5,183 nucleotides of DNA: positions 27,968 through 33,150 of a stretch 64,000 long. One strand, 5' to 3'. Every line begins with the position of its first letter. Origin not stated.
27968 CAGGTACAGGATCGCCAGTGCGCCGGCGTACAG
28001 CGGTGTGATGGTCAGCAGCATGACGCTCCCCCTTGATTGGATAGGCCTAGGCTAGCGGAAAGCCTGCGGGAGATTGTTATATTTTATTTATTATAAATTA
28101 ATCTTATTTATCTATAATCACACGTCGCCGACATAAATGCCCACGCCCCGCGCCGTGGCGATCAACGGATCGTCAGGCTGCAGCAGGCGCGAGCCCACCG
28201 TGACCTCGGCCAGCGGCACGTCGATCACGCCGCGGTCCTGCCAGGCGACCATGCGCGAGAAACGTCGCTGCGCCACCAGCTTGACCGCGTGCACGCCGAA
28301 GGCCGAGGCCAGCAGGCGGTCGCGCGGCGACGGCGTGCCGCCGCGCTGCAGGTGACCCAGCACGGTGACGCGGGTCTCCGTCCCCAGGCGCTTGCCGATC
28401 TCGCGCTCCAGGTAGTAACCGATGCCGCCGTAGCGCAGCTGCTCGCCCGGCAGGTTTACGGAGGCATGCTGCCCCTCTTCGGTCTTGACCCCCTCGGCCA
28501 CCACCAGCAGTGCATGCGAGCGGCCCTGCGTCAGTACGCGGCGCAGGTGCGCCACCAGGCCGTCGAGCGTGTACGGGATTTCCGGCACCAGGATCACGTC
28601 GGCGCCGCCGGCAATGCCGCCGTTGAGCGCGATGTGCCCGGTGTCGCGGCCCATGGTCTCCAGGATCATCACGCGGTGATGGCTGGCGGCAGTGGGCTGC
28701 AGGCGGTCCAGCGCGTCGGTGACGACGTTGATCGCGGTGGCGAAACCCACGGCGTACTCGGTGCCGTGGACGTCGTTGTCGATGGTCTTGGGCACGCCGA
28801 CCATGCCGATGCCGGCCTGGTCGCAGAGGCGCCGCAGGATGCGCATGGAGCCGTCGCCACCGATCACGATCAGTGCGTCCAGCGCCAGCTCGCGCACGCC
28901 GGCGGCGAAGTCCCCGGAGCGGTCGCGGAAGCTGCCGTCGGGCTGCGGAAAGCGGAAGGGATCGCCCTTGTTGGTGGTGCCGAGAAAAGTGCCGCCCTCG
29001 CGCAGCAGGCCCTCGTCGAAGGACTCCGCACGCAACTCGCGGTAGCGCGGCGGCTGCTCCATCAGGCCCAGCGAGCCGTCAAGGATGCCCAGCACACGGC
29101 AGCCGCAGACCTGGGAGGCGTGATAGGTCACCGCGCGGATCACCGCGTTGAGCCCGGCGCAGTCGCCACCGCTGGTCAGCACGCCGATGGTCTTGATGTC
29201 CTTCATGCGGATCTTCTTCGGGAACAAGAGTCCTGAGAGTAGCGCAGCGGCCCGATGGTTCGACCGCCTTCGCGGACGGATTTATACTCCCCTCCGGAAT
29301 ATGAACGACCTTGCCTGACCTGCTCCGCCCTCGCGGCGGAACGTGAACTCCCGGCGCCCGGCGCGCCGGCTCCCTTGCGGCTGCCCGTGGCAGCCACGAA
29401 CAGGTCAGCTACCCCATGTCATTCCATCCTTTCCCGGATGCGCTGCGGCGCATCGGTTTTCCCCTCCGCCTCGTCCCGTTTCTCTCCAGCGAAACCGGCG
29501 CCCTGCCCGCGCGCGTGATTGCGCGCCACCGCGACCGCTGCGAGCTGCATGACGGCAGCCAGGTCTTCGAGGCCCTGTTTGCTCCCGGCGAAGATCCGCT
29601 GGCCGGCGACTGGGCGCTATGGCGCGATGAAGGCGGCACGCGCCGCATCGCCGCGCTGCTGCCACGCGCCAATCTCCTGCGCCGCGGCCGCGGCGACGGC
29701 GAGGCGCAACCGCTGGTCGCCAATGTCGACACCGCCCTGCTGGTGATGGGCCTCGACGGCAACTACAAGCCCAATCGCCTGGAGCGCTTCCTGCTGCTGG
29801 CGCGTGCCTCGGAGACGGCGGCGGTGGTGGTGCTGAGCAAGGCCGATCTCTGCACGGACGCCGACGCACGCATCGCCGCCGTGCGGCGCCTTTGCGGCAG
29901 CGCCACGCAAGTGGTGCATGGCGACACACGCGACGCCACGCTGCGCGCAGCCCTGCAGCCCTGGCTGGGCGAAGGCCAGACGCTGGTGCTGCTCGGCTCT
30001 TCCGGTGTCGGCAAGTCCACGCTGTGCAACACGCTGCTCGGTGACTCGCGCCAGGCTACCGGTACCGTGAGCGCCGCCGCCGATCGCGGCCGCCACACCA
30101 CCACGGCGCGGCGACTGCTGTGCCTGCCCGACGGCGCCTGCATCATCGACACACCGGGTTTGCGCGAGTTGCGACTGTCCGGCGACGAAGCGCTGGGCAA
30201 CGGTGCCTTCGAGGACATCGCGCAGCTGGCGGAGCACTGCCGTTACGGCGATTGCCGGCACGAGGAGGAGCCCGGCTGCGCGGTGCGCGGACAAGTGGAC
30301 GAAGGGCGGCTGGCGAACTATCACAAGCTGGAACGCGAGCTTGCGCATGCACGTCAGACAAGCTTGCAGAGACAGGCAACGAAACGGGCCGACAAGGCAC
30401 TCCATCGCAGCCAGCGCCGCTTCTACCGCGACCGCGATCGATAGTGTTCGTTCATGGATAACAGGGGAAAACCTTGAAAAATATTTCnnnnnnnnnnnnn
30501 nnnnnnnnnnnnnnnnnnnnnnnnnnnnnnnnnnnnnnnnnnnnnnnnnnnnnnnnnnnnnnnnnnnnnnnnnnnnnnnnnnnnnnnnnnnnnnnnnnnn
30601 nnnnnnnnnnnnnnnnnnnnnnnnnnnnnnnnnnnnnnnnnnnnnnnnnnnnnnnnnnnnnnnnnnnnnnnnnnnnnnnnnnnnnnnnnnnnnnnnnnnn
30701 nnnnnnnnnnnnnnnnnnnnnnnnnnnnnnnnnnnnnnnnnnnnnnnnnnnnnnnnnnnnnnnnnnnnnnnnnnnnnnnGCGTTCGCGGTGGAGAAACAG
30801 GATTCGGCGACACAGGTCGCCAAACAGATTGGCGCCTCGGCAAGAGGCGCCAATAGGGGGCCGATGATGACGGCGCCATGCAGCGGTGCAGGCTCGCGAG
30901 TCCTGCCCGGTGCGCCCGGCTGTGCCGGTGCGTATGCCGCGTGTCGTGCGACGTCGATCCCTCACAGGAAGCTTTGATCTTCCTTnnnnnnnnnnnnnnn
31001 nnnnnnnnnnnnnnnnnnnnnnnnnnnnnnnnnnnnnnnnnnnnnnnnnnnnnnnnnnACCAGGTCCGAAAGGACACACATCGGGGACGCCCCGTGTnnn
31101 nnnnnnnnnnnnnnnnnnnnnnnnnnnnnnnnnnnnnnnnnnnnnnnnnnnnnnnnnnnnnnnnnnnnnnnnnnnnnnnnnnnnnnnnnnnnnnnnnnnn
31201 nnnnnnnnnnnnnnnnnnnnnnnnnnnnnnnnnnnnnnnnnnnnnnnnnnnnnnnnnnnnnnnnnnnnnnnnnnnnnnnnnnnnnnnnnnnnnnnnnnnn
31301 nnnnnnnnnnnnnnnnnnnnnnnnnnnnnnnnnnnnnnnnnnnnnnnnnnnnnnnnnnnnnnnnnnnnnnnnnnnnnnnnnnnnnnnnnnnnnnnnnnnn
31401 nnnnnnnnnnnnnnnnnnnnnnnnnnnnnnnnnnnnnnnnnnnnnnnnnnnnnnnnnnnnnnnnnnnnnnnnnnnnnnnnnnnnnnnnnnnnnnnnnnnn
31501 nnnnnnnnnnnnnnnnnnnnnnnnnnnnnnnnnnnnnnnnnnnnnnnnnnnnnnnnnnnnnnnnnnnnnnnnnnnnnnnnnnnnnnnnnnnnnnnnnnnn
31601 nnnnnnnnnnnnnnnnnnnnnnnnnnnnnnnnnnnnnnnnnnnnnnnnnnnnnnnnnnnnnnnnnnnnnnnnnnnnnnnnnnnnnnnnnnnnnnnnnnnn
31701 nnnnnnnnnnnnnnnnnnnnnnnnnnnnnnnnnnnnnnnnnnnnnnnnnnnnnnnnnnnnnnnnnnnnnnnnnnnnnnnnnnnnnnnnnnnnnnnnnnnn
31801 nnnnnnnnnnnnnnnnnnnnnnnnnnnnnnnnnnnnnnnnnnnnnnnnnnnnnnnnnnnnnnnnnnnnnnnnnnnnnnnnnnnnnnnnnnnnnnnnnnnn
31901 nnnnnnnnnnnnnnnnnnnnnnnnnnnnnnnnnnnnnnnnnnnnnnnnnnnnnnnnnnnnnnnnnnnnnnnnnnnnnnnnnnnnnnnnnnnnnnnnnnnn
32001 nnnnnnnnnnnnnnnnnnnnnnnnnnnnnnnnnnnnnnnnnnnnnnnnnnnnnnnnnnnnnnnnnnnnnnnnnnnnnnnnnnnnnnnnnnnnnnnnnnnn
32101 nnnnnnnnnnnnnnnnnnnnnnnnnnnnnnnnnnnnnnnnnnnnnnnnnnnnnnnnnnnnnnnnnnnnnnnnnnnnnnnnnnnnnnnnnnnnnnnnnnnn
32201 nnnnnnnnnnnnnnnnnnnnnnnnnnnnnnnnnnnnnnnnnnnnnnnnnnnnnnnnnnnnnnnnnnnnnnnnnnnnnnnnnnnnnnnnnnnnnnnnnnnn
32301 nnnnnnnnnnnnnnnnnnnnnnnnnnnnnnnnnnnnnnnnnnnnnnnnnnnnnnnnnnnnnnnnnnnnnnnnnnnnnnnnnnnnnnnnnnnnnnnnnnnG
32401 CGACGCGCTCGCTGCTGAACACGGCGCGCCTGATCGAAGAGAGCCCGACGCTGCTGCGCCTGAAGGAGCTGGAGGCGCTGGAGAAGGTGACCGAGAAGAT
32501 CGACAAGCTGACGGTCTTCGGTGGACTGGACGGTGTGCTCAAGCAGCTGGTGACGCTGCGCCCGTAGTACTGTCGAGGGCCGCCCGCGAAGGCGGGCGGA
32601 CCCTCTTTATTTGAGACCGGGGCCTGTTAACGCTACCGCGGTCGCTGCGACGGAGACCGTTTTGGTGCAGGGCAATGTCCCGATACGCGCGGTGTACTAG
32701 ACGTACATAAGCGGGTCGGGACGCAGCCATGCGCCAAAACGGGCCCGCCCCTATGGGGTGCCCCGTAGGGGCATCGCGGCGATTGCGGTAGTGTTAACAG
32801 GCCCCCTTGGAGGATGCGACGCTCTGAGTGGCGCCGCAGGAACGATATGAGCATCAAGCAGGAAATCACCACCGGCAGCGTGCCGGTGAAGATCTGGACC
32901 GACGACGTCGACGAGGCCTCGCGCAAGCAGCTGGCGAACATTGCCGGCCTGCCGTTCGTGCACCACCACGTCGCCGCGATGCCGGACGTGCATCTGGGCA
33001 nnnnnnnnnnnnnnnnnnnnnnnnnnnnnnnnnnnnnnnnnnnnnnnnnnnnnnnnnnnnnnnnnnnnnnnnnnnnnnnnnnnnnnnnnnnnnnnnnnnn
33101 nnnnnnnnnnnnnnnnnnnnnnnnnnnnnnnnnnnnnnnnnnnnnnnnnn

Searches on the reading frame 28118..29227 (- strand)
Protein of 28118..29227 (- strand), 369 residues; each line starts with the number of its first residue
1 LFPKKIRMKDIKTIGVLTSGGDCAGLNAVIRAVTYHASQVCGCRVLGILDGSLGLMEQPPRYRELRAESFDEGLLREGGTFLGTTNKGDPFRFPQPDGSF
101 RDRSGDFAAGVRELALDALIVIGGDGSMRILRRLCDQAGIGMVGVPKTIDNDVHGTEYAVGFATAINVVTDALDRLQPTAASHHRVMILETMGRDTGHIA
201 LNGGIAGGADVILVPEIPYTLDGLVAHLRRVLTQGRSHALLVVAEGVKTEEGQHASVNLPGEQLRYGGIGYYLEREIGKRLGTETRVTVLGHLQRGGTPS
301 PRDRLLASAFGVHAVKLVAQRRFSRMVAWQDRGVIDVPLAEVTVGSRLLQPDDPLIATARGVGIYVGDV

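Call 7: search_protein_families(library=pfam, proteins=[window:28118-29227:-])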
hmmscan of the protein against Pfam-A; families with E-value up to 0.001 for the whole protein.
window:28118-29227:- (369 aa): 1 family
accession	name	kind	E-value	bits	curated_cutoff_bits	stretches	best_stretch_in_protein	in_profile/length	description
PF00365.25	PFK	-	5.1e-94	315.1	30.9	1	14-318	2-277/277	Phosphofructokinase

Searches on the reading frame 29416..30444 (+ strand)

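Call 7: search_protein_families(library=pfam, proteins=[window:29416-30444:+])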
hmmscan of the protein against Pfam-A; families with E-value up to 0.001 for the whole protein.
window:29416-30444:+ (342 aa): 6 families
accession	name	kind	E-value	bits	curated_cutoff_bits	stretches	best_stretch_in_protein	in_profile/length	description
PF03193.22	RsgA_GTPase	-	1.1e-46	159.3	30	1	82-254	2-173/174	RsgA GTPase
PF00005.33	ABC_tran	-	9.5e-08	33.2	25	1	185-224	9-51/137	ABC transporter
PF01926.29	MMR_HSR1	-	2e-06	28.3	21.9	1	190-252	2-57/113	50S ribosome-binding GTPase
PF04548.22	AIG1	-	2.1e-05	24.4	27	1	189-258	2-68/212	AIG1 family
PF13191.12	AAA_16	-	0.00032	21.7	32.6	1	174-225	10-63/167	AAA ATPase domain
PF13481.12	AAA_25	-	0.00036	20.7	27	1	158-205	4-51/195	AAA domain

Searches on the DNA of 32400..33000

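Call 6: search_rna_families(source=window, start=32400, end=33000, threshold=evalue, max_evalue=10, show_alignments=3)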
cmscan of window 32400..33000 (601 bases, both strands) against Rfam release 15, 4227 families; matches with E-value up to 10: 7.
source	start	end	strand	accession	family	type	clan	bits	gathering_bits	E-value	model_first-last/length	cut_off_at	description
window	32561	32612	+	RF02353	BjrC68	Gene; sRNA;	-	19.1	39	0.02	1-82/82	no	Bradyrhizobiaceae sRNA BjrC68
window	32580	32603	-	RF01356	CRISPR-DR28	Gene; CRISPR;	-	17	35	3.6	1-24/24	no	CRISPR RNA direct repeat element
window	32657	32742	-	RF03571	mir-734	Gene; miRNA;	-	15.9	100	4.9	1-93/93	no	mir-734 microRNA precursor family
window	32520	32603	+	RF01867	CC2171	Gene; sRNA;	-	14.7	75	0.91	1-159/159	no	caulobacter sRNA CC2171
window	32510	32584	+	RF01688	Actino-pnp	Cis-reg;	-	14.4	47.7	5.5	1-63/63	no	Actino-pnp RNA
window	32575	32610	-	RF02867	ncS011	Gene; sRNA;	-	13.1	48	0.63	168-204/207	no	Burkholderia sRNA 11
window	32430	32506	+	RF01281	snoR35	Gene; snRNA; snoRNA; CD-box;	CL00053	12.6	40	5.8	1-81/81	no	Small nucleolar RNA snoR35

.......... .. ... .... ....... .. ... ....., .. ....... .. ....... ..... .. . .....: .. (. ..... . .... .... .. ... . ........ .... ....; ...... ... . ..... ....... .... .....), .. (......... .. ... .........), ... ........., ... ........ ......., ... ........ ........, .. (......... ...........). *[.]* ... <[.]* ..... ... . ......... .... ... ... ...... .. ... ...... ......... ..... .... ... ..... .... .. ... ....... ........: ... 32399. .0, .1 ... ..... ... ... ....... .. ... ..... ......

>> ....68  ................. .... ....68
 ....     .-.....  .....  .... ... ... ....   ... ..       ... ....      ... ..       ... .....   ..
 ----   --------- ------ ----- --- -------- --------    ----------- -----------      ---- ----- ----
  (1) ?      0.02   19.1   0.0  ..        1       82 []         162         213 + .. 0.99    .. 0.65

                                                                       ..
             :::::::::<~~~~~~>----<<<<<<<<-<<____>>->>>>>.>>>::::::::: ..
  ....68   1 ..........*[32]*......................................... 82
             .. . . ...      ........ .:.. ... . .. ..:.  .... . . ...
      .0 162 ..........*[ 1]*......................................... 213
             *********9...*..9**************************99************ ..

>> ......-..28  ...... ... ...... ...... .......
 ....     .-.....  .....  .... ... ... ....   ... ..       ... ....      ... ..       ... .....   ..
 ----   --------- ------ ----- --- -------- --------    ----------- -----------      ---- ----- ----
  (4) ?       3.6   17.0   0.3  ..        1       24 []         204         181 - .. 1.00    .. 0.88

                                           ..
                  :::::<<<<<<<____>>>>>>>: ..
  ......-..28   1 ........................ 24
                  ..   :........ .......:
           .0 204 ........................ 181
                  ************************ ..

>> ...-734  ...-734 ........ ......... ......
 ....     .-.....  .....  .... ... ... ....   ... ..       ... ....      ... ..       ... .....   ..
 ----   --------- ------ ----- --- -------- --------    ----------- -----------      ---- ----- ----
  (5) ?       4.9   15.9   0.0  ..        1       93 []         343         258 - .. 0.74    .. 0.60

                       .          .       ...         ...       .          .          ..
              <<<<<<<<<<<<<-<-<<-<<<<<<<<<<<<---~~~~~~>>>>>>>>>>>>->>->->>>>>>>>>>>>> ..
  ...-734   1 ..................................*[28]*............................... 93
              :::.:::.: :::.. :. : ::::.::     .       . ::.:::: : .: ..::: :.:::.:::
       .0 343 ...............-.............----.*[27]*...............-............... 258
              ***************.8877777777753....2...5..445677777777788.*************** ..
